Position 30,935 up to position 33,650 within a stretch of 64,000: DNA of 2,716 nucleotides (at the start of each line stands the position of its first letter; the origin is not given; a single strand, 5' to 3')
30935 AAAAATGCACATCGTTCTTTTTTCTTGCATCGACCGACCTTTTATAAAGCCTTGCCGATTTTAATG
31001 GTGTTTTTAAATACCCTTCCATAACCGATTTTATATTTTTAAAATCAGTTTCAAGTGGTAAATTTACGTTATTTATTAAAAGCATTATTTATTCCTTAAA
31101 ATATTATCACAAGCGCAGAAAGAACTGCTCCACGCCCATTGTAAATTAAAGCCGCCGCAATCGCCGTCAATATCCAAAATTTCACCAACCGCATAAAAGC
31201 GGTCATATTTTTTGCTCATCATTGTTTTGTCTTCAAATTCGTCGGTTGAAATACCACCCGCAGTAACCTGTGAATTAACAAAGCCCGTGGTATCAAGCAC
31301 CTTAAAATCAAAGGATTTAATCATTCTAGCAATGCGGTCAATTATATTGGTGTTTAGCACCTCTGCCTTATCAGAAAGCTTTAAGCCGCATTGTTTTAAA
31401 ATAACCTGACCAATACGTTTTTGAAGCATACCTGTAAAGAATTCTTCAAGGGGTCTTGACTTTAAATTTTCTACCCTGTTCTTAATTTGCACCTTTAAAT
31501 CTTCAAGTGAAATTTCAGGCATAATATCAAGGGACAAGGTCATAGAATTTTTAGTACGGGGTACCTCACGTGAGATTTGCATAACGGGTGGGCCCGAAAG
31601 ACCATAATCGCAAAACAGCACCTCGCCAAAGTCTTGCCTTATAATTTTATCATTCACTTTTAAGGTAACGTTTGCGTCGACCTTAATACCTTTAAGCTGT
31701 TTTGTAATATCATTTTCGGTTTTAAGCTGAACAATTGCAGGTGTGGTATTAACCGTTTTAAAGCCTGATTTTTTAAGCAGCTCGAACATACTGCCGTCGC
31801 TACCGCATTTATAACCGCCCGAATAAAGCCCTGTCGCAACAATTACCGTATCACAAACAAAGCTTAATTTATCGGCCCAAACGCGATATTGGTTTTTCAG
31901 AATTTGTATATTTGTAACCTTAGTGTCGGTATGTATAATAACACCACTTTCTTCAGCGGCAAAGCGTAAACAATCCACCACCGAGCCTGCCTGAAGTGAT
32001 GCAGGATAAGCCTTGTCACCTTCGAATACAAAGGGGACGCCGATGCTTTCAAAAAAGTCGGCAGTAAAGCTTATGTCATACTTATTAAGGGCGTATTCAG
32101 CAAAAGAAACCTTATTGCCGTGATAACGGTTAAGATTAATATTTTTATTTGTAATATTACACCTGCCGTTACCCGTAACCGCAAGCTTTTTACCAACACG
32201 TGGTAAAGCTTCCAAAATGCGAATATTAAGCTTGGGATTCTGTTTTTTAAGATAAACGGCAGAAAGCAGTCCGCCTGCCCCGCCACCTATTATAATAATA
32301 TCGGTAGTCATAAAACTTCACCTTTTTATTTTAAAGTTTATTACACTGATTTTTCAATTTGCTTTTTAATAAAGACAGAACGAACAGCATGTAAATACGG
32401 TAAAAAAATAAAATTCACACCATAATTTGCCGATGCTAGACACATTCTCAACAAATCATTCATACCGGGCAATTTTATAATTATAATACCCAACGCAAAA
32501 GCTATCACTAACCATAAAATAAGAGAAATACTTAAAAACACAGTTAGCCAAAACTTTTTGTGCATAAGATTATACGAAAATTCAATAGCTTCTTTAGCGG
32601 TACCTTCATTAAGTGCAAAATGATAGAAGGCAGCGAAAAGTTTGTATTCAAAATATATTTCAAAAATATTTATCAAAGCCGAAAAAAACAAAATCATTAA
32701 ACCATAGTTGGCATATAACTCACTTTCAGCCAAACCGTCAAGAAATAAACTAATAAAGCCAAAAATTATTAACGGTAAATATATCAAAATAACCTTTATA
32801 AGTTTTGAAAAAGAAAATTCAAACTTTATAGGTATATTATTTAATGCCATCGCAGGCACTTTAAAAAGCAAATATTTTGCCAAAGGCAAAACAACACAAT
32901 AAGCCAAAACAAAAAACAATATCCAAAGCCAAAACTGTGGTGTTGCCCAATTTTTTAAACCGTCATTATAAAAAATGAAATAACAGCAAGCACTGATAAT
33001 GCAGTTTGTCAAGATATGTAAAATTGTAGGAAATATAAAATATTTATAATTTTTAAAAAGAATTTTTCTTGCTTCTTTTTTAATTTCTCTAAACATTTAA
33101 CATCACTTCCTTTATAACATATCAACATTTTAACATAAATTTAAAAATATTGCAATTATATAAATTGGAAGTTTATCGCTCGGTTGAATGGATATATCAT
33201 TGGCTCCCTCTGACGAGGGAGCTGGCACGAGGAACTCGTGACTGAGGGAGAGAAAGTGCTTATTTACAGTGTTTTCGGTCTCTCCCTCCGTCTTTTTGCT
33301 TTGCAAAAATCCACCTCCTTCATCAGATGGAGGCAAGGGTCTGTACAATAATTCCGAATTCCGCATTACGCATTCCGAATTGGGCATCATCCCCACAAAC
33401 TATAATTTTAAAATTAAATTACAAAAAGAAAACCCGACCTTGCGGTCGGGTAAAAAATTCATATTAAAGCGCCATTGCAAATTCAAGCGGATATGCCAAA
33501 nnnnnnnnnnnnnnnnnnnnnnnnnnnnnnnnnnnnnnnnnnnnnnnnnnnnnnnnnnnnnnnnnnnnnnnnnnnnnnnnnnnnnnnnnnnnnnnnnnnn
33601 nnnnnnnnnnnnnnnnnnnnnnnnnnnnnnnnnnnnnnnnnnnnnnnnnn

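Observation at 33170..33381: ORF-less, hairpin-dense element with the same architecture as the DUF559 cassette ends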

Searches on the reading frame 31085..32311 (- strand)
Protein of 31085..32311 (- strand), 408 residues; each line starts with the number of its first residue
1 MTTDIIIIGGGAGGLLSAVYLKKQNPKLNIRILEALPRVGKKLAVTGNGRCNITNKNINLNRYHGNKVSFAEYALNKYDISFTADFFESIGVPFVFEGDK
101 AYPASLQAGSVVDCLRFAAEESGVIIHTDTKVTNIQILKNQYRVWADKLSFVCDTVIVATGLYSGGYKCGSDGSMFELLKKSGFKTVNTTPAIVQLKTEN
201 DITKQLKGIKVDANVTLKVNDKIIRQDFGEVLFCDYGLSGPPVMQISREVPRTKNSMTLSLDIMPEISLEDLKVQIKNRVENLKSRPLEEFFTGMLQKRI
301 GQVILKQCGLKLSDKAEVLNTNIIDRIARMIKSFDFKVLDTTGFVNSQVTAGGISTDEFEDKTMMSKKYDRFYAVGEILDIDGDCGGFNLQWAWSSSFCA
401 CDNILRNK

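Call 16: search_protein_families(library=pfam, proteins=[window:31085-32311:-], max_evalue=0.01)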
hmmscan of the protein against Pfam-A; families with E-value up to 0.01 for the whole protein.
window:31085-32311:- (408 aa): 12 families
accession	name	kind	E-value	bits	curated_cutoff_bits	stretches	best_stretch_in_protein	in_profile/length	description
PF03486.20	HI0933_like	-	1.8e-57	195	50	1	4-401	2-242/244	HI0933-like protein Rossmann domain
PF22780.1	HI0933_like_1st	-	1.8e-28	99.8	27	1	191-349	2-165/165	HI0933-like protein barrel and H2TH domain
PF13738.12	Pyr_redox_3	-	2.2e-11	44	30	1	69-174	35-146/305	Pyridine nucleotide-disulphide oxidoreductase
PF01266.30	DAO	-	2.9e-10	40.7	27.9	1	106-165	146-207/353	FAD dependent oxidoreductase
PF07992.20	Pyr_redox_2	-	3.1e-06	27.3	26.1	0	114-162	188-237/291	Pyridine nucleotide-disulphide oxidoreductase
PF01946.23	Thi4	-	0.00014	21.7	26.2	1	2-35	17-49/235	Thi4 family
PF13450.12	NAD_binding_8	-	0.00015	22.4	21.9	1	7-40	1-32/68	NAD(P)-binding Rossmann-like domain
PF01593.30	Amino_oxidase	-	0.00018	21.4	19.8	0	116-163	209-257/443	Flavin containing amine oxidoreductase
PF13454.12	NAD_binding_9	-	0.00031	21.2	21.8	1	6-161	1-153/155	FAD-NAD(P)-binding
PF00890.30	FAD_binding_2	-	0.002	17.8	20.4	0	4-45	1-40/414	FAD binding domain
PF06100.17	MCRA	-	0.007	15.7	23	0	4-48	3-49/495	MCRA family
PF05834.18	Lycopene_cycl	-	0.0081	15.7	23.4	0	4-39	1-36/380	Lycopene cyclase protein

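Call 17: find_encoding_contigs(protein=window:31085-32311:-, flank=6000, max_places=10)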
Protein window:31085-32311:- (408 aa): no gene with exactly this product is on record in the collection.

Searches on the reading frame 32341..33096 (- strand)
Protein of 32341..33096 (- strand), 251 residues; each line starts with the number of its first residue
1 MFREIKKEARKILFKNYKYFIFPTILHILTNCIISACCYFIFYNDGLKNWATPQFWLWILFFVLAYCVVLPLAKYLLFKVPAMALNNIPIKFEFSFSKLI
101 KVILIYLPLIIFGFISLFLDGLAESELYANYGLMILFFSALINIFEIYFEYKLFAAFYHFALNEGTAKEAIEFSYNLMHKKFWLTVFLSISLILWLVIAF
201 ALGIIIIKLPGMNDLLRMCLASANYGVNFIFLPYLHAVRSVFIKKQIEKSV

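Call 14: find_encoding_contigs(protein=window:32341-33096:-, flank=6000, max_places=10)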
Protein window:32341-33096:- (251 aa): no gene with exactly this product is on record in the collection.

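Call 16: search_protein_families(library=pfam, proteins=[window:32341-33096:-], max_evalue=0.01)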
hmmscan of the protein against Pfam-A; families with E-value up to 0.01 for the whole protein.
window:32341-33096:- (251 aa): 0 families

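Call 18: find_homologous_proteins(query=window:32341-33096:-, max_evalue=0.001)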
Query window:32341-33096:- (251 aa): 4 proteins with E <= 0.001 among 566 candidates.
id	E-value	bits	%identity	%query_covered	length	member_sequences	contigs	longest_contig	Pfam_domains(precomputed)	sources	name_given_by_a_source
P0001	2.4e-155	534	99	100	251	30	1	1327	-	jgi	jgi:hypothetical protein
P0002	1.4e-135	469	86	100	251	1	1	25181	-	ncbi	-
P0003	2.1e-104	367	69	99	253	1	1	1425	-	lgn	-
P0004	8.7e-102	358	67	100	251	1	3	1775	-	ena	-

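Call 19: find_encoding_contigs(protein=P0002, flank=8000, max_places=6)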
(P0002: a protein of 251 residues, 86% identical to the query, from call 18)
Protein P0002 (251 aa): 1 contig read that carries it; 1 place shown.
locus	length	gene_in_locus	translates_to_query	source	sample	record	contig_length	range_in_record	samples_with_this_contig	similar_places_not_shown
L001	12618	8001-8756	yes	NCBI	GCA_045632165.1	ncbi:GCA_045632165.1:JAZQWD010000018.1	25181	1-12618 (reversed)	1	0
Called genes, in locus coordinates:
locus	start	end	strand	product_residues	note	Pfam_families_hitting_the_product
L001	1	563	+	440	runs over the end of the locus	PF00005:ABC_tran (faint), PF01926:MMR_HSR1, PF02421:FeoB_N, PF00009:GTP_EFTU, PF01926:MMR_HSR1, PF02421:FeoB_N, PF00350:Dynamin_N (weak), PF14714:KH_dom-like, +4 more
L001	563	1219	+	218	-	PF02660:G3P_acyltransf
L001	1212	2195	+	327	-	PF01210:NAD_Gly3P_dh_N, PF07479:NAD_Gly3P_dh_C, PF20618:GPD_NAD_C_bact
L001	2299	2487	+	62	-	PF00830:Ribosomal_L28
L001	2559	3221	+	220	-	PF00702:Hydrolase, PF12710:HAD, PF13419:HAD_2, PF13242:Hydrolase_like (weak)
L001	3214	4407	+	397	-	PF07690:MFS_1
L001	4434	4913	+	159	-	PF00383:dCMP_cyt_deam_1, PF14437:MafB19-deam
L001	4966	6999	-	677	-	PF00009:GTP_EFTU, PF22042:EF-G_D2, PF03144:GTP_EFTU_D2, PF14492:EFG_III, PF16658:RF3_C (weak), PF03764:EFG_IV, PF00679:EFG_C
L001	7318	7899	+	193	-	-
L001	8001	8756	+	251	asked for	-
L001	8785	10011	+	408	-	PF01266:DAO (faint), PF03486:HI0933_like, PF07992:Pyr_redox_2 (faint), PF13738:Pyr_redox_3, PF22780:HI0933_like_1st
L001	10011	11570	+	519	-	PF28550:DUF8436 (weak), PF01266:DAO (faint), PF03486:HI0933_like (faint), PF07992:Pyr_redox_2 (faint), PF21688:FAD-depend_C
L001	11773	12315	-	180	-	-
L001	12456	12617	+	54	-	PF00044:Gp_dh_N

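Call 20: find_encoding_contigs(protein=P0001, flank=8000, max_places=6)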
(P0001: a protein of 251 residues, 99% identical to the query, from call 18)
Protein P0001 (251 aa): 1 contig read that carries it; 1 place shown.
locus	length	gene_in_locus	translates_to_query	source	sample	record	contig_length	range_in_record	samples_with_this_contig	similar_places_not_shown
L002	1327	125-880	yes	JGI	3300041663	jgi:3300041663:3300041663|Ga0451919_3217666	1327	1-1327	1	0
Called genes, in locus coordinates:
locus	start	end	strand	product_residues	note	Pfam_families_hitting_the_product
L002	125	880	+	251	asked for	-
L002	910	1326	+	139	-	?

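Call 51: find_encoding_contigs(protein=P0003, flank=3000, max_places=4)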
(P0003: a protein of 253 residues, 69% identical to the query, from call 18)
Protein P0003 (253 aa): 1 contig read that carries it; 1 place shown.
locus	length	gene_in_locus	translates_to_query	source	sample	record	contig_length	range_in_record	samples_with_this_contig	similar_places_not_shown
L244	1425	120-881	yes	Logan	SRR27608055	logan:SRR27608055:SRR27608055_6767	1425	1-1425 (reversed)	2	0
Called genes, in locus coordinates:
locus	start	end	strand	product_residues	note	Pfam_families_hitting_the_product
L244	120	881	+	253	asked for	-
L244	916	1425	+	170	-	?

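Call 52: find_encoding_contigs(protein=P0004, flank=3000, max_places=4)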
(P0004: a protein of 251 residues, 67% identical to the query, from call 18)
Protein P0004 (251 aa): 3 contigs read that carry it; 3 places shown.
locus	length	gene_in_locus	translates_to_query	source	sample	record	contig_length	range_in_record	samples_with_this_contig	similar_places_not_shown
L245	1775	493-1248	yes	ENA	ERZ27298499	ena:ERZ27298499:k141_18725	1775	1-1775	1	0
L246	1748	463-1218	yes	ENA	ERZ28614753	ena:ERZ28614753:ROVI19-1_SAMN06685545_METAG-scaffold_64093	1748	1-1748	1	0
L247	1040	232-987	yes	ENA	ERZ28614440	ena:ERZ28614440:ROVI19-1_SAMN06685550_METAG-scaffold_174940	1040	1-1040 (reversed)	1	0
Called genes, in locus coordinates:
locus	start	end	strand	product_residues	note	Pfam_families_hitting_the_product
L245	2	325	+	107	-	?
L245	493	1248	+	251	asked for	-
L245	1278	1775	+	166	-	?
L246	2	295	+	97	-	?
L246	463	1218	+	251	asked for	-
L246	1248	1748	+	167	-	?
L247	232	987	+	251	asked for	-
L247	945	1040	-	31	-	?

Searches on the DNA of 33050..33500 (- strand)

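Call 5: search_rna_families(source=window, start=33050, end=33500, threshold=evalue, max_evalue=10, show_alignments=3)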
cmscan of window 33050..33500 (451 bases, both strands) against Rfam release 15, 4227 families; matches with E-value up to 10: 10.
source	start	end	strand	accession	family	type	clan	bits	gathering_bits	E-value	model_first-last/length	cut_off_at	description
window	33424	33491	-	RF02837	anti-hemB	Gene; sRNA;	-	21.1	49.5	0.012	1-81/81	no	Burkholderia RNA 7 (anti-hemB)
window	33313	33348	+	RF03915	MIR5286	Gene; miRNA;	-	16.4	93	1.4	1-78/78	no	MIR5286 microRNA precursor family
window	33050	33082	+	RF04344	Plastid-psbA-3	Cis-reg;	CL00153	15.7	48.4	5.1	24-57/57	5'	Plastid-psbA-3 3UTR RNA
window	33206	33232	+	RF01135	sR24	Gene; snRNA; snoRNA; CD-box;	-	15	36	0.97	1-55/55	no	Small nucleolar RNA sR24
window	33323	33459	+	RF01416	NrrF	Gene; antisense;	-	14.9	60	1.7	1-160/160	no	NrrF RNA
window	33432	33451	-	RF01519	CC0196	Gene; sRNA;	-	14.3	35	1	35-54/58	no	Caulobacter sRNA CC0196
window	33429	33492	-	RF00014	DsrA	Gene; sRNA;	-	13.1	60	8.5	1-85/85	no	DsrA RNA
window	33212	33296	+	RF04083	MIR528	Gene; miRNA;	-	13.1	62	9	1-89/89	no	MIR528 microRNA precursor family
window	33323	33393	-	RF01563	DdR13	Gene; snRNA; snoRNA; CD-box;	-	11.9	65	8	1-80/80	no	Dictyostelium snoRNA DdR13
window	33308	33436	-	RF02453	ncr952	Gene; sRNA;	-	11.6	100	5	1-143/143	no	Bacillus sRNA ncr952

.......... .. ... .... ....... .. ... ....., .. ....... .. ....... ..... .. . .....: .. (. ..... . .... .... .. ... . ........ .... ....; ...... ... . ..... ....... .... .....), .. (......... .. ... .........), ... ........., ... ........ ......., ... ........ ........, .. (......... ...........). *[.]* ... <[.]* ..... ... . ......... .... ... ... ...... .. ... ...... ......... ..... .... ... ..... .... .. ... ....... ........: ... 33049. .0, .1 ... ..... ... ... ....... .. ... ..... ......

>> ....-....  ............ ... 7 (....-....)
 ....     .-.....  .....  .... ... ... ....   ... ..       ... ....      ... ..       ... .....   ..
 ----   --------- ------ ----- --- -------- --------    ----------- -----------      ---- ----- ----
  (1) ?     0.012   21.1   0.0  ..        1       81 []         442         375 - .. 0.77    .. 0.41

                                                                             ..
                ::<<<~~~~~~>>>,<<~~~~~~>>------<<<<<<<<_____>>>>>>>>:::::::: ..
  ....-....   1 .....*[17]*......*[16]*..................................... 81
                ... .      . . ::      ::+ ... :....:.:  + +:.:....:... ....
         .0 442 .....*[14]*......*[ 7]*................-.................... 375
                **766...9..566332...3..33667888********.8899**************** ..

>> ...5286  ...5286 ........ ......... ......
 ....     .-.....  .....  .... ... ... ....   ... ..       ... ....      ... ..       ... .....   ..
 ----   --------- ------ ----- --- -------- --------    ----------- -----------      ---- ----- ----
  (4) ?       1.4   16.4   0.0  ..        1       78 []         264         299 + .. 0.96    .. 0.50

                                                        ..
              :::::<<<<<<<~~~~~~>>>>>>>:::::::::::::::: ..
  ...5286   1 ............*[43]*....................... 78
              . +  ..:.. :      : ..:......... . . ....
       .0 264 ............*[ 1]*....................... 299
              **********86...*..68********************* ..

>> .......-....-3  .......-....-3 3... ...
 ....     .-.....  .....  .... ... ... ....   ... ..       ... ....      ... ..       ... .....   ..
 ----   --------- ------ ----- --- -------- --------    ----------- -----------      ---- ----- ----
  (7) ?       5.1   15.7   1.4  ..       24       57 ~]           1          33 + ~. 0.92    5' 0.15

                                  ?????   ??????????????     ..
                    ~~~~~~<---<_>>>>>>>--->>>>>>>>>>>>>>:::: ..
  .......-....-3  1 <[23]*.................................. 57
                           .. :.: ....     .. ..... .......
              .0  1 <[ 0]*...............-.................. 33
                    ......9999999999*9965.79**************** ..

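Call 42: search_dna_similar(query=window:33156-33410:-, collection=plasmids, mode=distant, max_evalue=0.01, max_rows=25)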
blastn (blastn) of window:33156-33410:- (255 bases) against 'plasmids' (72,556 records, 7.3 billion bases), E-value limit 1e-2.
Records with a match: 8; places in all: 9; records where one place covers at least 80% of the query: 0.
Best place of each record, by identity: 80-90% 8.
By first word of the organism name: Klebsiella 6; Enterobacter 2.
By predicted mobility (MOB-suite, as given by PLSDB): conjugative 8.
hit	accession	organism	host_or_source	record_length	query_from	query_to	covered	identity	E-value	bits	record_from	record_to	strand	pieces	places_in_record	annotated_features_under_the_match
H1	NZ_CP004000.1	Klebsiella pneumoniae subsp. pneumoniae Kp13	Homo sapiens,blood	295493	157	209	21%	86.8%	7e-8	65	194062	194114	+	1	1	none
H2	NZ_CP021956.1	Klebsiella pneumoniae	-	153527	157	209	21%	86.8%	7e-8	65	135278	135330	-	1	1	none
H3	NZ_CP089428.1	Klebsiella pneumoniae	Homo sapiens,catheter tip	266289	157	209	21%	86.8%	7e-8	65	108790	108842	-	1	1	none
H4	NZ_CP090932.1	Klebsiella pneumoniae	Homo sapiens,catheter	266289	157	209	21%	86.8%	7e-8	65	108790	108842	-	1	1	none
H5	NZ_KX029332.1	Klebsiella pneumoniae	tracheal aspirate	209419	157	209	21%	86.8%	7e-8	65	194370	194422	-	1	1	none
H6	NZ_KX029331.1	Klebsiella pneumoniae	rectal culture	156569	157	209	21%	86.8%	7e-8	65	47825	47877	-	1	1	none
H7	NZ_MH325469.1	Enterobacter hormaechei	urine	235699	157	209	21%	86.8%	7e-8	65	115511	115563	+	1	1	none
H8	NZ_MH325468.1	Enterobacter hormaechei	urine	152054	157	209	21%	86.8%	7e-8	65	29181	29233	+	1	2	none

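Call 43: search_dna_similar(query=window:33156-33410:-, collection=phages, mode=distant, max_evalue=0.01, max_rows=25)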
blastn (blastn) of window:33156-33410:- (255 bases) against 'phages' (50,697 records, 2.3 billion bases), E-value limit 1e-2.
Records with a match: 5; places in all: 5; records where one place covers at least 80% of the query: 0.
Best place of each record, by identity: 90-95% 1; 80-90% 4.
By first word of the organism name: Bacteriophage 5.
By host as written in the record: - 5.
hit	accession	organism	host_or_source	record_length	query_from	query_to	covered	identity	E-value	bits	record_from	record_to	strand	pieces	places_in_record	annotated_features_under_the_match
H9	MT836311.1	Bacteriophage sp.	human fecal samples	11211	161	209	19%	87.8%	9e-7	59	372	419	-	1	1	record has no annotation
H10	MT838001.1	Bacteriophage sp.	human fecal samples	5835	161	209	19%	86.0%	1e-4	53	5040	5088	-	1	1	record has no annotation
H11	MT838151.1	Bacteriophage sp.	human fecal samples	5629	161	209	19%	86.0%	1e-4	53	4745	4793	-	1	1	record has no annotation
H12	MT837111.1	Bacteriophage sp.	human fecal samples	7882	161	209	19%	84.0%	2e-3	48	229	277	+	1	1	record has no annotation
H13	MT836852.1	Bacteriophage sp.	human fecal samples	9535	30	60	12%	93.5%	2e-3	48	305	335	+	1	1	record has no annotation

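Call 44: get_annotated_region(hit=H1, flank=3000)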
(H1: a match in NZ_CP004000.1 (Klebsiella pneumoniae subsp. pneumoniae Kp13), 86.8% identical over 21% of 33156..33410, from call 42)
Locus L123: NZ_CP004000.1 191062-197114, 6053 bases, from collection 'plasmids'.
description: Klebsiella pneumoniae subsp. pneumoniae Kp13 plasmid pKP13f, complete sequence
organism: Klebsiella pneumoniae subsp. pneumoniae Kp13 (NCBI taxid 1123862)
taxonomy: Bacteria; Pseudomonadota; Gammaproteobacteria; Enterobacterales; Enterobacteriaceae; Klebsiella; Klebsiella pneumoniae; Klebsiella pneumoniae subsp. pneumoniae Kp13
host: -; source: Homo sapiens,blood; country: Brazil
typing (MOB-suite, as given by PLSDB): conjugative; replicon IncFIB,IncHI1B; relaxase MOBH; mating-pair formation MPF_F
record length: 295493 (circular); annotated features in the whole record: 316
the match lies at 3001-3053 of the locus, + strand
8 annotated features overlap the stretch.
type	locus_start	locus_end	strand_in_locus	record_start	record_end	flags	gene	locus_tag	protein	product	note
CDS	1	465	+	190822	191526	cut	-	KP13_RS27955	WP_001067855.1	IS6-like element IS26 family transposase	GO:0006313 - DNA transposition [Evidence IEA]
predicted_resistance_gene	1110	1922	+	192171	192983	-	sul2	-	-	sulfonamide-resistant dihydropteroate synthase Sul2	predicted by amrfinderplus; class SULFONAMIDE; identity 100.0%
CDS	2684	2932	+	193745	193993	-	-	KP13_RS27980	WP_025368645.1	hypothetical protein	-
CDS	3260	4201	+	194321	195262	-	rsmH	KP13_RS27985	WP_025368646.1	16S rRNA (cytosine(1402)-N(4))-methyltransferase RsmH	-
CDS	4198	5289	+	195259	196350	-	-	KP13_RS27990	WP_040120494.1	tRNA guanosine(34) transglycosylase Tgt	-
CDS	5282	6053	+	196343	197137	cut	-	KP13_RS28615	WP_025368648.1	RmtG family 16S rRNA (guanine(1405)-N(7))-methyltransferase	-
predicted_resistance_gene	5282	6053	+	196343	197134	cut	rmtG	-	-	RmtG family 16S rRNA (guanine(1405)-N(7))-methyltransferase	predicted by amrfinderplus; class AMINOGLYCOSIDE; identity 100.0%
CDS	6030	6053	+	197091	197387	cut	-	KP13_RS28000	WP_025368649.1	SAM-dependent methyltransferase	-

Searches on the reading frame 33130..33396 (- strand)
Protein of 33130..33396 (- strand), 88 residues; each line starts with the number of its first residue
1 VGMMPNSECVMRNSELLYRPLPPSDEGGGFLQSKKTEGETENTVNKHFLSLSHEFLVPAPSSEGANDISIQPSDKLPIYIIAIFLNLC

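Call 16: search_protein_families(library=pfam, proteins=[window:33130-33396:-], max_evalue=0.01)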
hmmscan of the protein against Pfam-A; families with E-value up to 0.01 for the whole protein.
window:33130-33396:- (88 aa): 0 families
